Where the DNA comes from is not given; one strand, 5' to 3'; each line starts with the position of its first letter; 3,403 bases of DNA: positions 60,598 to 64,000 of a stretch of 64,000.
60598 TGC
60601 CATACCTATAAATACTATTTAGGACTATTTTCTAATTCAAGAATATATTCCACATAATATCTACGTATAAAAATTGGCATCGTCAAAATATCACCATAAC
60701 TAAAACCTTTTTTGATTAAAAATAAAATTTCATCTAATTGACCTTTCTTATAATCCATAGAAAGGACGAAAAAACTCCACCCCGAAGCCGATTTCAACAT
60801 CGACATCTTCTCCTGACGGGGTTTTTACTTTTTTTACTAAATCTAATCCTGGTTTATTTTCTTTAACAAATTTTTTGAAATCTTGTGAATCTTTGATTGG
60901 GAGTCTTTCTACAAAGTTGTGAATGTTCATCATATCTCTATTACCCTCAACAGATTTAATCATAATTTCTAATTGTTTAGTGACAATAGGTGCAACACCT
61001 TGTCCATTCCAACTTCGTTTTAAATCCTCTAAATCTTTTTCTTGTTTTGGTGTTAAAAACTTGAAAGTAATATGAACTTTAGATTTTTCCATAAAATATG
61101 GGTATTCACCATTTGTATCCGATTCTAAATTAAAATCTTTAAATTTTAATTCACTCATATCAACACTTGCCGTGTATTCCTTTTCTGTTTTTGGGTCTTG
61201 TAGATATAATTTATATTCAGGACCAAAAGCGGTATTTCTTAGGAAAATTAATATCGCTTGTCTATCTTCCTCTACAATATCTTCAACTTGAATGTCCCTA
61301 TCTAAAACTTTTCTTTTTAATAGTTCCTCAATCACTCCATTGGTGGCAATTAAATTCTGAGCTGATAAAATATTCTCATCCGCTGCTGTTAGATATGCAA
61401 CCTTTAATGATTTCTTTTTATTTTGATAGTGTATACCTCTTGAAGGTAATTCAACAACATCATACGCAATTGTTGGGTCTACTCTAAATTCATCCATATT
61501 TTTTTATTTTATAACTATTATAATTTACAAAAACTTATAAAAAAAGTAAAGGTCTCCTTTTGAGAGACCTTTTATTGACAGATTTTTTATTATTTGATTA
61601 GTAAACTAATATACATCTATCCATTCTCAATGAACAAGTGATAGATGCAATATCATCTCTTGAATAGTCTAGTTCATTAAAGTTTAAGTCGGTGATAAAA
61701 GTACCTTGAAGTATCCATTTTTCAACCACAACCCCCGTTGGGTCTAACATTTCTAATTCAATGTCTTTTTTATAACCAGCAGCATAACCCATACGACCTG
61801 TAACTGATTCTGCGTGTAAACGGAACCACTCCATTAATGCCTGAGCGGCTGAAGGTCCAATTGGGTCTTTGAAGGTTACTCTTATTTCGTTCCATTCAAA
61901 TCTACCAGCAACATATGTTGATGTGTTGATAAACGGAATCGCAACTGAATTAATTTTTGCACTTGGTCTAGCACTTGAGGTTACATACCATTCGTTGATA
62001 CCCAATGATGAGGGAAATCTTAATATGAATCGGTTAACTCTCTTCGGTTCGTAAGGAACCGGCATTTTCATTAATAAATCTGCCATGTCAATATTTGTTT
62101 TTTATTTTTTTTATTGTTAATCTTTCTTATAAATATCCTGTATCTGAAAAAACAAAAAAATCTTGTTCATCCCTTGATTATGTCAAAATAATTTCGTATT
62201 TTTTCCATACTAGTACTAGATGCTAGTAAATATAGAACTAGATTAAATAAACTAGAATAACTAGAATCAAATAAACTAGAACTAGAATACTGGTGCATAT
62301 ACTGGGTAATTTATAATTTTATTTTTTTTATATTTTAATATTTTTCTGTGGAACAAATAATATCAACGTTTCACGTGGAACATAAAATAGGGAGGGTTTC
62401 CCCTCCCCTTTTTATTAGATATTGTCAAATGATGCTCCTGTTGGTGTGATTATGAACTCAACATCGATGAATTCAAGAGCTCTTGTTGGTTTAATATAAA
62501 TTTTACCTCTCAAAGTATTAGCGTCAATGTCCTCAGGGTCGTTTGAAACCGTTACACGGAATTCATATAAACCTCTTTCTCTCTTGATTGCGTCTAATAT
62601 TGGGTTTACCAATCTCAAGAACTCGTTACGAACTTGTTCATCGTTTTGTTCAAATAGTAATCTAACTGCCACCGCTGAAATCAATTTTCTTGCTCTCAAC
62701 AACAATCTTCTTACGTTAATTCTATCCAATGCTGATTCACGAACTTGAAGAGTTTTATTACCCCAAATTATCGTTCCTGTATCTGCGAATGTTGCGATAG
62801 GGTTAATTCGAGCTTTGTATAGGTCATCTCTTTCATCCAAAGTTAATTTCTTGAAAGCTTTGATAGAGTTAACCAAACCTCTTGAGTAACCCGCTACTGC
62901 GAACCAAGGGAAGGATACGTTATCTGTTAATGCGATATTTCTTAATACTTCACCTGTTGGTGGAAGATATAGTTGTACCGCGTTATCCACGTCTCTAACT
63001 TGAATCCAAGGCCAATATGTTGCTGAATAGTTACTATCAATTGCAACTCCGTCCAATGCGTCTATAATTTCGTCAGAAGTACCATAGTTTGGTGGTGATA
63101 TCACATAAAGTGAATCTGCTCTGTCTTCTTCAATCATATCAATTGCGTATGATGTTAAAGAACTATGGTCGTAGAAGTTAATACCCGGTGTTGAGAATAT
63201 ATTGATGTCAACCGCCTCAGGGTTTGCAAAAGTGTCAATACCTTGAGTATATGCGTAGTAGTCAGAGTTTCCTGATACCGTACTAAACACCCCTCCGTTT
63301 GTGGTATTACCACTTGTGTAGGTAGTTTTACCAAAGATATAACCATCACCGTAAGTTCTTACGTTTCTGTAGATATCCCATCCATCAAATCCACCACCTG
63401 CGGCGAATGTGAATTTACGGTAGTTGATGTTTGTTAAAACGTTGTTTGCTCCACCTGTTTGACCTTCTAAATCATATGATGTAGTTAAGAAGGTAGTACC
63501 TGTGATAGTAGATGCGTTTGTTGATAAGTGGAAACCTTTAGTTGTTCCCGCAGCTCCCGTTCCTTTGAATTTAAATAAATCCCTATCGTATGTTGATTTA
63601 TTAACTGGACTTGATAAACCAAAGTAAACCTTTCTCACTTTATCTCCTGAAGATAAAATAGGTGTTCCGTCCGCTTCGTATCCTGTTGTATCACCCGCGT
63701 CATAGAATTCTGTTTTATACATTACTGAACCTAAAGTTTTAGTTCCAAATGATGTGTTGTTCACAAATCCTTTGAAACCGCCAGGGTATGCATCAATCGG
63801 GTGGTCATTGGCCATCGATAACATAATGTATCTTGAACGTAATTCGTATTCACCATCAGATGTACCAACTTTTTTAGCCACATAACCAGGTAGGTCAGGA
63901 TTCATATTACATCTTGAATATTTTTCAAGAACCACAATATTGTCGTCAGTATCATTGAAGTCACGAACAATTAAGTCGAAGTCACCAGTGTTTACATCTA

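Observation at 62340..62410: Host-type parS centromere in a phage tail operon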

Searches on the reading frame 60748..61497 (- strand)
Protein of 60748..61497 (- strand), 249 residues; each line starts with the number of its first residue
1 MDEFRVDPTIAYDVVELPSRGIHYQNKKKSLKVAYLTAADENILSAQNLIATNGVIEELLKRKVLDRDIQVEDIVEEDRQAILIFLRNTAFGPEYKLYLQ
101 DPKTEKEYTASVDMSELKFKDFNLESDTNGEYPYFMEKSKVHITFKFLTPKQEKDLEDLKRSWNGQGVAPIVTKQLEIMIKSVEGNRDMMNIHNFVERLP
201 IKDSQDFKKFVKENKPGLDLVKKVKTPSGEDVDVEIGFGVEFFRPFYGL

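Call 8: search_protein_families(library=pfam, proteins=[window:60748-61497:-])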
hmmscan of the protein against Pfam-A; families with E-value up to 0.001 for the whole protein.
window:60748-61497:- (249 aa): 1 family
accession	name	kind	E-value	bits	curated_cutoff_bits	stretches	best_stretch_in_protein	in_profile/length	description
PF12322.14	T4_baseplate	-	8.1e-08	32.6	24.5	1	26-243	11-218/219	T4 bacteriophage base plate protein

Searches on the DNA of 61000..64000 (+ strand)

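Call 6: search_dna_similar(query=window:61000-64000:+, collection=phages, mode=near, max_rows=30)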
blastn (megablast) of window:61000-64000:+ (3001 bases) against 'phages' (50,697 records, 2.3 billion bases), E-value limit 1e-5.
No match.

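Call 63: search_rna_families(source=window, start=61900, end=62500, threshold=evalue, max_evalue=1)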
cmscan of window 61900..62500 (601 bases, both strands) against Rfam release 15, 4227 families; matches with E-value up to 1: 3.
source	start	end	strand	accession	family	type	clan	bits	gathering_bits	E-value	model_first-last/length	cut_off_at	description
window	62328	62420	+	RF02029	sraA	Gene; sRNA;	-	26.5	56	0.07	1-95/95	no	sraA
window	62251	62418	+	RF02374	YenS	Gene; sRNA;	-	20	80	0.04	1-169/169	no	Yersinia YenS sRNA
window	62383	62469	+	RF01730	Termite-leu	Cis-reg;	-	17.5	51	0.5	1-78/78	no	Termite-leu RNA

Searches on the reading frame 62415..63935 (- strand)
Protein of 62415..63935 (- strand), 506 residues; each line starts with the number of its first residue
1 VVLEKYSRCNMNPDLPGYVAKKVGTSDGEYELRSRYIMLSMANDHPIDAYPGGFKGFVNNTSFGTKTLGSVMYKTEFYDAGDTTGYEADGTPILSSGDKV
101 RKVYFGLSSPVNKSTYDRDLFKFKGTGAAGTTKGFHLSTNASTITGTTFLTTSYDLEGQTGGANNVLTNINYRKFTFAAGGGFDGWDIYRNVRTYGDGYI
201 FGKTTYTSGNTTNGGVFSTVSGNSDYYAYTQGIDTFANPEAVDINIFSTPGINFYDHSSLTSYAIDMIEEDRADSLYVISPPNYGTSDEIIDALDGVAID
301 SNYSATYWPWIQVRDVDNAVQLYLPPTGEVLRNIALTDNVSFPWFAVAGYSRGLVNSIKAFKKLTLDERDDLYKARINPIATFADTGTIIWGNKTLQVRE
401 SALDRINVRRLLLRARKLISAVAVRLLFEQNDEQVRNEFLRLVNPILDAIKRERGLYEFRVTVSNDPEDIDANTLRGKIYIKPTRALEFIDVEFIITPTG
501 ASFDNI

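Call 8: search_protein_families(library=pfam, proteins=[window:62415-63935:-])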
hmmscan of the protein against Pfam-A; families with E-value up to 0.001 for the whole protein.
window:62415-63935:- (506 aa): 2 families
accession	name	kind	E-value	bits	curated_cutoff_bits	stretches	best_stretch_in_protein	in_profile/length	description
PF04984.19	Phage_sheath_1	-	1.8e-09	38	31.4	1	222-396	4-168/168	Phage tail sheath protein subtilisin-like domain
PF17482.7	Phage_sheath_1C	-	2.3e-06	28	26.9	1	401-496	4-103/104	Phage tail sheath C-terminal domain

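Call 9: search_dna_similar(query=window:62415-63935:-, collection=phages, mode=protein, max_rows=25)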
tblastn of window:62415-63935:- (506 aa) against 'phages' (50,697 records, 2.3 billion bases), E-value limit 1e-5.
Records with a match: 2675; places in all: 2743; records where one place covers at least 80% of the query: 1.
Best place of each record, by identity: <60% 2675.
By first word of the organism name: Escherichia 668; Synechococcus 379; Klebsiella 331; Salmonella 203; Vibrio 140; Shigella 89; Aeromonas 77; Acinetobacter 72; Erwinia 68; Cyanophage 61; and 66 more.
By host as written in the record: - 467; Escherichia coli 278; Klebsiella pneumoniae 115; Synechococcus 107; Erwinia amylovora 46; Synechococcus sp. 38; Escherichia coli O157:H7 38; Salmonella enterica 29; and 603 more.
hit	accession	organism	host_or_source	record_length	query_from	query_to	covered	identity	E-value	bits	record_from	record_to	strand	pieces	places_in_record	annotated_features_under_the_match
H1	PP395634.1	Microcystis phage Mel-JY01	Microcystis elabens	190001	173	503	65%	42.3%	4e-66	237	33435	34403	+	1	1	tail sheath C-terminal domain containing protein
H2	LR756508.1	uncultured phage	metagenomic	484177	2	496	98%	26.1%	5e-34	142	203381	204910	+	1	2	record has no annotation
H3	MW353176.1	Flavobacterium phage vB_FspM_immuto_3-5A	Flavobacterium sp. LMO8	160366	229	503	54%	40.9%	5e-57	211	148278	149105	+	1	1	tail sheath protein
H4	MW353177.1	Flavobacterium phage vB_FspM_immuto_13-6C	Flavobacterium sp. LMO8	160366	229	503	54%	40.9%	5e-57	211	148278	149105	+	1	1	tail sheath protein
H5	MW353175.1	Flavobacterium phage vB_FspM_immuto_2-6A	Flavobacterium sp. LMO8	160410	229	503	54%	40.9%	5e-57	211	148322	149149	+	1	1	tail sheath protein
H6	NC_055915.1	Flavobacterium phage vB_FspM_immuto_2-6A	Flavobacterium sp. LMO8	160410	229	503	54%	40.9%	5e-57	211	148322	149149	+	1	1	tail sheath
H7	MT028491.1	Ochrobactrum phage vB_OspM_OC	Ochrobactrum sp. POC9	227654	229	506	55%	38.1%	2e-40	162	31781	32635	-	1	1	tail connector/sheath protein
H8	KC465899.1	Pelagibacter phage HTVC008M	Candidatus Pelagibacter ubique HTCC1062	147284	218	506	57%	36.4%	3e-41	164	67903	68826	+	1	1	tail sheath protein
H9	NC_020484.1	Pelagibacter phage HTVC008M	Candidatus Pelagibacter ubique HTCC1062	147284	218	506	57%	36.4%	3e-41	164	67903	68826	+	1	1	tail sheath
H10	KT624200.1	Bacillus phage SP-15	Bacillus subtilis W-23-S(r); Bacillus ...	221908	231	505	54%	37.2%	3e-52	196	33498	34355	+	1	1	tail sheath protein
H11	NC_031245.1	Bacillus phage SP-15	Bacillus subtilis W-23-S(r); Bacillus ...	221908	231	505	54%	37.2%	3e-52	196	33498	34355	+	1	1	tail sheath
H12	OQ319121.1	Synechococcus phage S-BM3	Synechococcus sp. WH 7803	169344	228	506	55%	35.3%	3e-31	134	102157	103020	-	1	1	tail sheath monomer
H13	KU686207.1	Synechococcus phage S-CAM22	Synechococcus sp.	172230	220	506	57%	34.2%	1e-37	153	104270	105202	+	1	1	tail sheath monomer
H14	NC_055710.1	Synechococcus phage S-CAM22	Synechococcus sp.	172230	220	506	57%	34.2%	1e-37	153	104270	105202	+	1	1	tail sheath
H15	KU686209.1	Synechococcus phage S-CAM22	Synechococcus sp.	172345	220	506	57%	34.2%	1e-37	153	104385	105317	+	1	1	tail sheath monomer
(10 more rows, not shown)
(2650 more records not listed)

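Call 10: find_related_loci(query=window:62415-63935:-, collection=viral_contigs, flank=4000)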
Query window:62415-63935:- (506 aa) in viral_contigs; peptide patterns used: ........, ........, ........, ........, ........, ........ (x = any residue, [..] = any of these).
600 stretches matched a pattern (row limit reached: there are more); 599 encode a relative of the query (tblastn E <= 1e-3); the best 80 are kept; 80 distinct loci.
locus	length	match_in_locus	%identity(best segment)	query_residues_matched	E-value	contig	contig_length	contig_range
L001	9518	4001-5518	93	1-506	0e+0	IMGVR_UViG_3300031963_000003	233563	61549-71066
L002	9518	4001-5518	87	1-506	0e+0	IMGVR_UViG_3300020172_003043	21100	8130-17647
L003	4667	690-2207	86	1-506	0e+0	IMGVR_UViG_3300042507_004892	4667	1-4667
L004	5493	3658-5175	85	1-506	0e+0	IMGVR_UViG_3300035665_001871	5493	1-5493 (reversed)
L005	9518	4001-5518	85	1-506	0e+0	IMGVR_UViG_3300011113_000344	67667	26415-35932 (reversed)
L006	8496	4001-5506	81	1-506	0e+0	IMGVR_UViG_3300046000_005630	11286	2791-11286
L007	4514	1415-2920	83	1-506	0e+0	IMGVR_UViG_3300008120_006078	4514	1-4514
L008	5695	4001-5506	82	1-506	0e+0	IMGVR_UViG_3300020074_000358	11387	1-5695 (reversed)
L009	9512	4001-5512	82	1-506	0e+0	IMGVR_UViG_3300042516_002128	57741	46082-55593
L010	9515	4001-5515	82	1-506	0e+0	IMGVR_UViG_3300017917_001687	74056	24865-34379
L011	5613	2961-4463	80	1-506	0e+0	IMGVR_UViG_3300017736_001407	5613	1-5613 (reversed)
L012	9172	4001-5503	79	1-506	0e+0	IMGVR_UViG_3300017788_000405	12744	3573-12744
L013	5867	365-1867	79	1-506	0e+0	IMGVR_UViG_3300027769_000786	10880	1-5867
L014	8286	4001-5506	77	1-506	0e+0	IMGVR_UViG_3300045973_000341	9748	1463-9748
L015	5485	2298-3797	75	1-506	0e+0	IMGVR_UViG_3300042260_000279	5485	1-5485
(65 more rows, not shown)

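Call 65: find_related_loci(query=window:62415-63935:-, collection=genome_contigs, flank=3000)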
Query window:62415-63935:- (506 aa) in genome_contigs; peptide patterns used: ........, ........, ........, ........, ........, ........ (x = any residue, [..] = any of these).
32 stretches matched a pattern; 10 encode a relative of the query (tblastn E <= 1e-3); 10 distinct loci.
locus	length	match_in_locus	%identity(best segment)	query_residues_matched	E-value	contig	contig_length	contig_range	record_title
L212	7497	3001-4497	73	2-506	0e+0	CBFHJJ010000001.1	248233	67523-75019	MAG: Flavobacteriaceae bacterium isolate AGTU_104_bin_21_permissive genome assembly, contig: AGTU_104_bin_21_permissive_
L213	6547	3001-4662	52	1-506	9e-178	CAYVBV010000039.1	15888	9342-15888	MAG TPA_asm: uncultured Polynucleobacter sp. isolate SRP069133_co1_329 genome assembly, contig: NODE_3580_length_15888_c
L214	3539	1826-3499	51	1-506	4e-174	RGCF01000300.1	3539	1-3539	MAG: Bacteroidetes bacterium isolate WB6_2A_118 contig_100_299, whole genome shotgun sequence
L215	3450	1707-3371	50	1-506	3e-172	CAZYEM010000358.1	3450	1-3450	MAG TPA_asm: uncultured Bacteroides sp. isolate SRP272421_co2_596 genome assembly, contig: NODE_120042_length_3450_cov_4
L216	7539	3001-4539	49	3-506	2e-153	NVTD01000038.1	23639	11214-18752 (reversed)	MAG: Candidatus Wolfebacteria bacterium isolate NORP124 Contig_source1383C_23353, whole genome shotgun sequence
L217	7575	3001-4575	49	1-506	2e-143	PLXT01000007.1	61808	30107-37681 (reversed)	MAG: Methanobacterium sp. isolate palsa_68 73.20120700_P3D.344_contig_102697, whole genome shotgun sequence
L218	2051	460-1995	39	2-503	1e-110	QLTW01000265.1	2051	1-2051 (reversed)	MAG: Candidatus Psychracetigena formicireducens isolate BS525 DDT42_265, whole genome shotgun sequence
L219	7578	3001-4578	36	1-503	2e-100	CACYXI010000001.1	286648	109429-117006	MAG: uncultured Bacteroidales bacterium isolate RUG12352 genome assembly, contig: RUG12352_asm_1, whole genome shotgun s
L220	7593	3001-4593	36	2-503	5e-94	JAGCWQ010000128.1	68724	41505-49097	MAG: Paludibacteraceae bacterium isolate RGIG10190 Yak_Rumen-5__c1275182, whole genome shotgun sequence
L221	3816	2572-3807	34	1-396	1e-59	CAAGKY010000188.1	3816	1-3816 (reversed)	MAG TPA_asm: Bacilli bacterium, isolate HGM10611, WGS project CAAGKY010000000 data, contig: SRS476346_55_k119_369931, wh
